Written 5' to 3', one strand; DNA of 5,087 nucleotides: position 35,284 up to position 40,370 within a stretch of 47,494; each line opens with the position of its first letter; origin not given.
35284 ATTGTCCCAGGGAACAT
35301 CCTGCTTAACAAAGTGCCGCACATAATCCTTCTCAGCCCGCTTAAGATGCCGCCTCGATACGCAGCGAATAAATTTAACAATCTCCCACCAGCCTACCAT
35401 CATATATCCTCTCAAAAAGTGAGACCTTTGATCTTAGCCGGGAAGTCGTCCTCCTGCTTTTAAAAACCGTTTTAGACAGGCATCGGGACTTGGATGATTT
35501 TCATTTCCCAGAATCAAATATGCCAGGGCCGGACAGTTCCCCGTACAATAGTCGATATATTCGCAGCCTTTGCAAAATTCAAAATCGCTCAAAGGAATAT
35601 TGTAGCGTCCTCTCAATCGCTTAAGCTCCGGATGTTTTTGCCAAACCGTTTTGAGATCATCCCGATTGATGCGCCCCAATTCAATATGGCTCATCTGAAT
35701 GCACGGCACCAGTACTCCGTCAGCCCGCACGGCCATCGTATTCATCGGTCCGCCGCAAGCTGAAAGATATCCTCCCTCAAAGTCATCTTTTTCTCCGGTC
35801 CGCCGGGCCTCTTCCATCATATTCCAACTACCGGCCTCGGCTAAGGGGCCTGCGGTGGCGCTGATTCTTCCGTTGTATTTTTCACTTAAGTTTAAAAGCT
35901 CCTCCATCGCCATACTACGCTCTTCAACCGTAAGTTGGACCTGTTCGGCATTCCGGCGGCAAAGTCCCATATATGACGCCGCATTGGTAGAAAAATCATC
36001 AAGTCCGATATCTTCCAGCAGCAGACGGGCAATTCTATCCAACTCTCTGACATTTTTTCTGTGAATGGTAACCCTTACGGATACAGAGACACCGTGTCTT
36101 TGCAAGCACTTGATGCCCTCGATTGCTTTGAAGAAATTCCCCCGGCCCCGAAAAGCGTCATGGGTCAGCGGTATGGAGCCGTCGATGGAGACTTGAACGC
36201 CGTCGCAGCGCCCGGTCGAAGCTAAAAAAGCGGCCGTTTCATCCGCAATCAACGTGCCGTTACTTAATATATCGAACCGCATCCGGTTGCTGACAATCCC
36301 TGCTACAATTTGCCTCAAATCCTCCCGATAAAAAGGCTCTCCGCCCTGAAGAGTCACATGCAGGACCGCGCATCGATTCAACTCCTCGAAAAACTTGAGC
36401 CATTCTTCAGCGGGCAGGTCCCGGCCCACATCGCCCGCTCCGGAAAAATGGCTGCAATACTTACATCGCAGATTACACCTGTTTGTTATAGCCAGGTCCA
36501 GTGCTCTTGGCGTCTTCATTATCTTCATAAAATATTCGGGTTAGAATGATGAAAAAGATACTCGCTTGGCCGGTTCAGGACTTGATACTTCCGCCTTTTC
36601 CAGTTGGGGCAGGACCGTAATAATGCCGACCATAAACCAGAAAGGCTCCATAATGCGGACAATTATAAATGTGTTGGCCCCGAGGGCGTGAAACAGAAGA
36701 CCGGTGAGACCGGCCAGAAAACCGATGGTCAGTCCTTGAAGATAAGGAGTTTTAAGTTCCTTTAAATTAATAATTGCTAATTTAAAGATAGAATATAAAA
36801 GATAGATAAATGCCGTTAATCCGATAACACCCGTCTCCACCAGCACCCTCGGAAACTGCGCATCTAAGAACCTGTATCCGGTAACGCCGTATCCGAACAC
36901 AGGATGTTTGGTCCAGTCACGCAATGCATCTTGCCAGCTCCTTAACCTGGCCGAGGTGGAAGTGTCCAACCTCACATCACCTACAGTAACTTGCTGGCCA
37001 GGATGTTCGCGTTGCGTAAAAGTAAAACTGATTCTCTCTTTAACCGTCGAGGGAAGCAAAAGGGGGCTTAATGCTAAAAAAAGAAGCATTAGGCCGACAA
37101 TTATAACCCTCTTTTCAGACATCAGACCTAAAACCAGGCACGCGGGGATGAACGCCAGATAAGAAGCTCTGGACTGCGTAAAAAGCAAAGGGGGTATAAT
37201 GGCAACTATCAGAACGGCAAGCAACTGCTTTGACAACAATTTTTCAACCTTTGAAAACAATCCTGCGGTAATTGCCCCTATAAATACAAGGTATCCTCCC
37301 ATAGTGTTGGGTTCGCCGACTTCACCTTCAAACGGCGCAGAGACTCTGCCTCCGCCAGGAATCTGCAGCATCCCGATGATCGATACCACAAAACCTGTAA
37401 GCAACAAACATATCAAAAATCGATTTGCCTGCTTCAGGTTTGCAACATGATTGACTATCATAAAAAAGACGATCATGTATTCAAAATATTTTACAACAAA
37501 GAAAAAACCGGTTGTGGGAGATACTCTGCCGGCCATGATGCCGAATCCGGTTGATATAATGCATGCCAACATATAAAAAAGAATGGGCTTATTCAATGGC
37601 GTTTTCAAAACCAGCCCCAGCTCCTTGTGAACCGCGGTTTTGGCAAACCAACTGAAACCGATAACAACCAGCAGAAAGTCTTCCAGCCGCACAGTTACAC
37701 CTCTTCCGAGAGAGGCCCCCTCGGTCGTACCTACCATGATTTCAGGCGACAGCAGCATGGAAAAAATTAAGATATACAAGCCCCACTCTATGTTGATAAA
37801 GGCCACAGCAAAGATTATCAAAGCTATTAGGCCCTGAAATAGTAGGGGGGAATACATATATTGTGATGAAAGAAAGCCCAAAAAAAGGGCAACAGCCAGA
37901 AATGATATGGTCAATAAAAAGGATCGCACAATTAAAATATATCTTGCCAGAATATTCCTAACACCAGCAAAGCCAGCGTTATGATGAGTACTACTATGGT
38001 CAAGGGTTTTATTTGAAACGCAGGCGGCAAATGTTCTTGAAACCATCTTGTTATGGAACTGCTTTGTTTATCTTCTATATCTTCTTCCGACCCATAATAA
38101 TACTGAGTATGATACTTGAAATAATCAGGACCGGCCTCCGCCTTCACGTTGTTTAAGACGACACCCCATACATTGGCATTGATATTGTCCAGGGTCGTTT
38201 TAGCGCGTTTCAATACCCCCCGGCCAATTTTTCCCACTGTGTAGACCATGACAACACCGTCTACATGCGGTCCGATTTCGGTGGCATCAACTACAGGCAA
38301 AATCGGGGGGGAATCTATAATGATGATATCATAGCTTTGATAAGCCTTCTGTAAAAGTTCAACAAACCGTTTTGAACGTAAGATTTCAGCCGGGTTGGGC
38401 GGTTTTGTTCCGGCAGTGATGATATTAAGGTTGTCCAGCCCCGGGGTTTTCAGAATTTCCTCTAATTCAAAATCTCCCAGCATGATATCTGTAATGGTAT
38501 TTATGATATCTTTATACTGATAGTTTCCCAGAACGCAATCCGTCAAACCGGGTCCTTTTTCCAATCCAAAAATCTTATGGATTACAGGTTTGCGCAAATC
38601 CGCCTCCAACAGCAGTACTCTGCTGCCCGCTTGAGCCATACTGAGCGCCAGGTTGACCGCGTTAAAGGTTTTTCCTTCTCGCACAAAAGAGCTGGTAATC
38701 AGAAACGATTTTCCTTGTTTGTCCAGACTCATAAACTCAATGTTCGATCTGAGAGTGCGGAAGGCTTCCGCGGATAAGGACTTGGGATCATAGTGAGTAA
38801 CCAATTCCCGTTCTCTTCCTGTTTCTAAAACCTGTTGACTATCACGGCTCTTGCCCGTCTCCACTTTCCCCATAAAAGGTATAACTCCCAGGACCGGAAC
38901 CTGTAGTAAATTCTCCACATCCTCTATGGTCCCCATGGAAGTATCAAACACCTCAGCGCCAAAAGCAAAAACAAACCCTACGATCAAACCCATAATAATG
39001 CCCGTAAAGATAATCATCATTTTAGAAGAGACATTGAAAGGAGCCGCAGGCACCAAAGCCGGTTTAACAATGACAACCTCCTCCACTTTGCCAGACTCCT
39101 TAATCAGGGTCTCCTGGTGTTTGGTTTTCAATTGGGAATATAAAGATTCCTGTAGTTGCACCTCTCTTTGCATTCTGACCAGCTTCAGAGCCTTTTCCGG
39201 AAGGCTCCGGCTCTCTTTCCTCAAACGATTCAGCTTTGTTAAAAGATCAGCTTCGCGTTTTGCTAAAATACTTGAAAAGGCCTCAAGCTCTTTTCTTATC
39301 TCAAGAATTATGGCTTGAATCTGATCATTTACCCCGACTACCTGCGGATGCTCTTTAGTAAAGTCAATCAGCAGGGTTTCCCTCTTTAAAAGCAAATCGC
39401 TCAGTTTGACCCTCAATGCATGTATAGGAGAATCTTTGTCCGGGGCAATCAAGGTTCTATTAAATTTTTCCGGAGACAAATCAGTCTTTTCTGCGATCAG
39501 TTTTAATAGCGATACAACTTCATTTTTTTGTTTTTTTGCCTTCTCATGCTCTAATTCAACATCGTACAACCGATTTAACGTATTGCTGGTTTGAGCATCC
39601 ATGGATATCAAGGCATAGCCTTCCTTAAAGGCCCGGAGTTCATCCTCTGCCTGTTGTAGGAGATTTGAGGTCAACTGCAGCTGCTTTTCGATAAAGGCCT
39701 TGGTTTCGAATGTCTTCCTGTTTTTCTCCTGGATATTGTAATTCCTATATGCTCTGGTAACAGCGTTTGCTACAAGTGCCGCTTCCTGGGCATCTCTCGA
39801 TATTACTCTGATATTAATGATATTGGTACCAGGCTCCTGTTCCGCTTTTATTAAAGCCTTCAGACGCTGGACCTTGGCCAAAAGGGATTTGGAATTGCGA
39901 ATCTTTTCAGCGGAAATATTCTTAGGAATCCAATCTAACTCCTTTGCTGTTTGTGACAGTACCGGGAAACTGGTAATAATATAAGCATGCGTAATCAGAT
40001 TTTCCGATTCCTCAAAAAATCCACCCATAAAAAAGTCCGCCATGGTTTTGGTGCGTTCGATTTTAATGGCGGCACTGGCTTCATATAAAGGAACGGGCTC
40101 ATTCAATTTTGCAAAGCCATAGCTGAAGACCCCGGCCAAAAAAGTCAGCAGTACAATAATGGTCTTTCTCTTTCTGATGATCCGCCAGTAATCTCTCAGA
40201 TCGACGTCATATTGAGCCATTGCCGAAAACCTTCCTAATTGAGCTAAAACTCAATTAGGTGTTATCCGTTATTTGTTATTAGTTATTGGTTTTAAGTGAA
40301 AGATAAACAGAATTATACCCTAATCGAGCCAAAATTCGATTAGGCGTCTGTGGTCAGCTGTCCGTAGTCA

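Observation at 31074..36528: Orphan RiPP-like cluster: two PqqD/RRE proteins, two radical SAM/SPASM enzymes, an HPr-kinase-like protein, an NTP_transf_5-like protein and a repeat-Cys precursor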

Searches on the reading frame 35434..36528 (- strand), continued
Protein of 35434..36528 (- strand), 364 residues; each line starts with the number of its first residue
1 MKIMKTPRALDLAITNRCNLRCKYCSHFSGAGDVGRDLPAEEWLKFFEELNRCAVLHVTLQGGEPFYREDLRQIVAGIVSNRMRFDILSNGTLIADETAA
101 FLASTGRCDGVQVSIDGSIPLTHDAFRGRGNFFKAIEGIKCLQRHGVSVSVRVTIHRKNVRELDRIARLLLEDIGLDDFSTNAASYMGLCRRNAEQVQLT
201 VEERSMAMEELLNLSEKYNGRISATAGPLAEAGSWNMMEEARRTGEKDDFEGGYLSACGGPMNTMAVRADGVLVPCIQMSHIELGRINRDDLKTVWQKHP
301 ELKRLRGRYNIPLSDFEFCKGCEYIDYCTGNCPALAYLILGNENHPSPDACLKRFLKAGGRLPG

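Call 76: search_protein_families(library=pfam, proteins=[L030:16348-17601:+, L011:12619-13695:+, L035:14375-14914:+, L035:14948-16252:+, L035:16451-18307:+, L031:4181-5350:+, L031:3486-4184:+, L031:2034-3233:+, L035:13666-14307:+], max_evalue=0.001)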
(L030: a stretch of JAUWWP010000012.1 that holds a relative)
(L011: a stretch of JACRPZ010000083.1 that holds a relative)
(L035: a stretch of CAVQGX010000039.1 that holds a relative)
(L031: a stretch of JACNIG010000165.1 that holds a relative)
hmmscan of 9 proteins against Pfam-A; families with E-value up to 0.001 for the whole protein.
L030:16348-17601:+ (417 aa): 1 family
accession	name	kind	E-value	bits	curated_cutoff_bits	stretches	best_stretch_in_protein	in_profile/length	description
PF14907.12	NTP_transf_5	-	1e-67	228.8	31.2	1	29-282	2-248/249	Uncharacterised nucleotidyltransferase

L011:12619-13695:+ (358 aa): 1 family
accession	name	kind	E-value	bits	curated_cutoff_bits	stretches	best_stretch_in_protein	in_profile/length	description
PF14907.12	NTP_transf_5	-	7.2e-44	150.7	31.2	1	33-281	2-248/249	Uncharacterised nucleotidyltransferase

L035:14375-14914:+ (179 aa): 0 families

L035:14948-16252:+ (434 aa): 1 family
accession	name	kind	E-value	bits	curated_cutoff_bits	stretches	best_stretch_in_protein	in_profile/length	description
PF14907.12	NTP_transf_5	-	7.2e-46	157.2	31.2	1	73-329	4-248/249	Uncharacterised nucleotidyltransferase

L035:16451-18307:+ (618 aa): 4 families
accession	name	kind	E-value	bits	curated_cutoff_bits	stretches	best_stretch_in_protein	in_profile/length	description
PF00664.28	ABC_membrane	-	5.9e-49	167.6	28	1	52-319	4-273/274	ABC transporter transmembrane region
PF00005.33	ABC_tran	-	7.5e-35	120.9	25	1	381-530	1-137/137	ABC transporter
PF02463.25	SMC_N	-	8.3e-05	22.6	40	1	222-571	76-210/220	RecF/RecN/SMC N terminal domain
PF13304.12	AAA_21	-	0.00028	21.5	27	0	502-544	238-283/304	AAA domain, putative AbiEii toxin, Type IV TA system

L031:4181-5350:+ (389 aa): 5 families
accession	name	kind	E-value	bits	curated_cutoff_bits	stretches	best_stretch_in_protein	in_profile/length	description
PF22528.1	PRMT_C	-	2.5e-09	37.7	27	1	163-285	25-152/164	Arginine methyltransferase oligomerization subdomain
PF13847.12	Methyltransf_31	-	1.8e-06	28.1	27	1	28-133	3-109/145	Methyltransferase domain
PF13649.12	Methyltransf_25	-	8e-05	23.7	27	1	32-129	1-97/97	Methyltransferase domain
PF08241.18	Methyltransf_11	-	0.00014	22.9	21.2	1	34-132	2-94/95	Methyltransferase domain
PF02475.24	TRM5-TYW2_MTfase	-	0.00034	21.1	28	1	20-102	28-111/164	TRM5/TYW2 methyltransferase domain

L031:3486-4184:+ (232 aa): 0 families

L031:2034-3233:+ (399 aa): 0 families

L035:13666-14307:+ (213 aa): 2 families
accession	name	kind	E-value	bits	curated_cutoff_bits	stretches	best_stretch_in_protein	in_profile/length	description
PF10502.14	Peptidase_S26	-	4.1e-06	27.3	22.9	1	19-76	30-90/168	Signal peptidase, peptidase S26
PF00717.28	Peptidase_S24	-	0.00028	21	23.3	1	19-96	42-116/116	Peptidase S24-like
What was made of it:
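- NTP_transf_5 is also present in canonical cassettes (call 76).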

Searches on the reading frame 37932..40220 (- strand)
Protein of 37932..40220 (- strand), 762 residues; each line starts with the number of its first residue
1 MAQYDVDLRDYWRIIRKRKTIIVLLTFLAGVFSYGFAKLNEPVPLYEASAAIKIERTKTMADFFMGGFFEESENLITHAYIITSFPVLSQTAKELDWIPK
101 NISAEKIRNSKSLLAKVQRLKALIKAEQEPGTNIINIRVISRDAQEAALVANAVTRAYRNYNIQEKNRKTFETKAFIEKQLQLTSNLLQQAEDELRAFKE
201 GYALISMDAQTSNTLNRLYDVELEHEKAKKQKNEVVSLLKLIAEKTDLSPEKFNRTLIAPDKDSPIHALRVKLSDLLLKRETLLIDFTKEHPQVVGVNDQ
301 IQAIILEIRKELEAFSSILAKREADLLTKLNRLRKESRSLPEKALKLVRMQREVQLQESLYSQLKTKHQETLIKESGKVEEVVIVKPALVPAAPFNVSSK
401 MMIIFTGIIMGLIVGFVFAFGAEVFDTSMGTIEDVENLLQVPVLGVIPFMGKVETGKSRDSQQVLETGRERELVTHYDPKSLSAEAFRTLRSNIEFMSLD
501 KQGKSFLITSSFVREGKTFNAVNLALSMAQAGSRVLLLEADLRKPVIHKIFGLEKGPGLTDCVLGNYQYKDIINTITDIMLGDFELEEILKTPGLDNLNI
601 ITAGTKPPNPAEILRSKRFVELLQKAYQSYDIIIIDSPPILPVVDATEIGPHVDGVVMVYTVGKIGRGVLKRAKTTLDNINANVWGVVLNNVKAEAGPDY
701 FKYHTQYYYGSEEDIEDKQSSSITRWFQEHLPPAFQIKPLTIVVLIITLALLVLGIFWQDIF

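Call 3: search_protein_families(library=ncbifam, proteins=[window:37932-40220:-], max_evalue=0.01)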
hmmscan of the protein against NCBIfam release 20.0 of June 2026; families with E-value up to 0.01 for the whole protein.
window:37932-40220:- (762 aa): 17 families
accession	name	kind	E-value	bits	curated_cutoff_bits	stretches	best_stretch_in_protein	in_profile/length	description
NF008568.0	PRK11519.1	equivalog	1.1e-58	199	1068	2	310-712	336-718/720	tyrosine-protein kinase Wzc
TIGR01007.1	eps_fam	subfamily_domain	5e-50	169.9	108.05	2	568-700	66-199/204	polysaccharide biosynthesis tyrosine autokinase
NF007350.0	PRK09841.1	equivalog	5.9e-49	166.8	1248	1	309-712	335-723/726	tyrosine-protein kinase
TIGR01005.1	eps_transp_fam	subfamily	3.8e-48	164.3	411.7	1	132-708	154-731/754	exopolysaccharide transport protein family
TIGR03018.1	pepcterm_TyrKin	hypoth_equivalog_domain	1.6e-37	128.9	230.65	1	473-690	1-207/207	XrtA-associated tyrosine autokinase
TIGR03029.1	EpsG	equivalog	2.6e-36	125.2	313.8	1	466-690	66-273/274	chain length determinant protein tyrosine kinase EpsG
TIGR03007.1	pepcterm_ChnLen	equivalog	4.7e-31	107.6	278.85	2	7-305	2-288/498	XrtA system polysaccharide chain length determinant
TIGR03017.1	EpsF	equivalog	3.7e-22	78.7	422.75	1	14-447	9-443/444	chain length determinant protein EpsF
TIGR01006.1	polys_exp_MPA1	subfamily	5.2e-15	55.5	296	2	375-449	150-223/226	CspC family polysaccharide chain length determinant protein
TIGR01969.1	minD_arch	subfamily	5.3e-09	35.6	201.75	1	515-695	12-173/251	cell division ATPase MinD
TIGR01968.1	minD_bact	equivalog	6.7e-08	32.2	212.9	1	507-638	5-120/261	septum site-determining protein MinD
NF041136.1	MrpORP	equivalog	2.5e-06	27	450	1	514-556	16-58/365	iron-sulfur cluster carrier protein MrpORP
NF008669.0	PRK11670.1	equivalog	1.7e-05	23.9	348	1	515-555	119-159/369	iron-sulfur cluster carrier protein ApbC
NF047398.1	AAA_KGGVGR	domain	6.9e-05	23.3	90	1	516-637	15-149/190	KGGVGR-motif variant AAA ATPase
NF041546.1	ParA_partition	equivalog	0.0001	21.9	180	0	516-541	12-37/203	ParA family partition ATPase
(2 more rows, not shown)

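Call 4: search_protein_families(library=pfam, proteins=[window:37932-40220:-], max_evalue=0.01)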
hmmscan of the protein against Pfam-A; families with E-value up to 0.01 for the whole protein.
window:37932-40220:- (762 aa): 5 families
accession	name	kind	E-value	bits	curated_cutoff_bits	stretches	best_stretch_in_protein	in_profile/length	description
PF13807.11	GNVR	-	1e-12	48.2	27.7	1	346-420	5-78/82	G-rich domain on putative tyrosine kinase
PF13614.12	AAA_31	-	4.9e-11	43.3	27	1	516-645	14-133/177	AAA domain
PF10609.15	ParA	-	1.2e-09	38.5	27.1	1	516-691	16-174/246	NUBPL iron-transfer P-loop NTPase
PF01656.29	CbiA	-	1.5e-07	31.8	25.4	1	516-696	11-87/125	CobQ/CobB/MinD/ParA nucleotide binding domain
PF02706.20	Wzz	-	1.4e-05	25.8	25.5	1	5-94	2-90/91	Chain length determinant protein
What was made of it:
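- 37932..40220 (-): Context: a Wzc-type chain-length determinant/tyrosine autokinase. The exopolysaccharide operon it belongs to continues downstream into scmE and NTP_transf_5. Calls 3 and 4.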
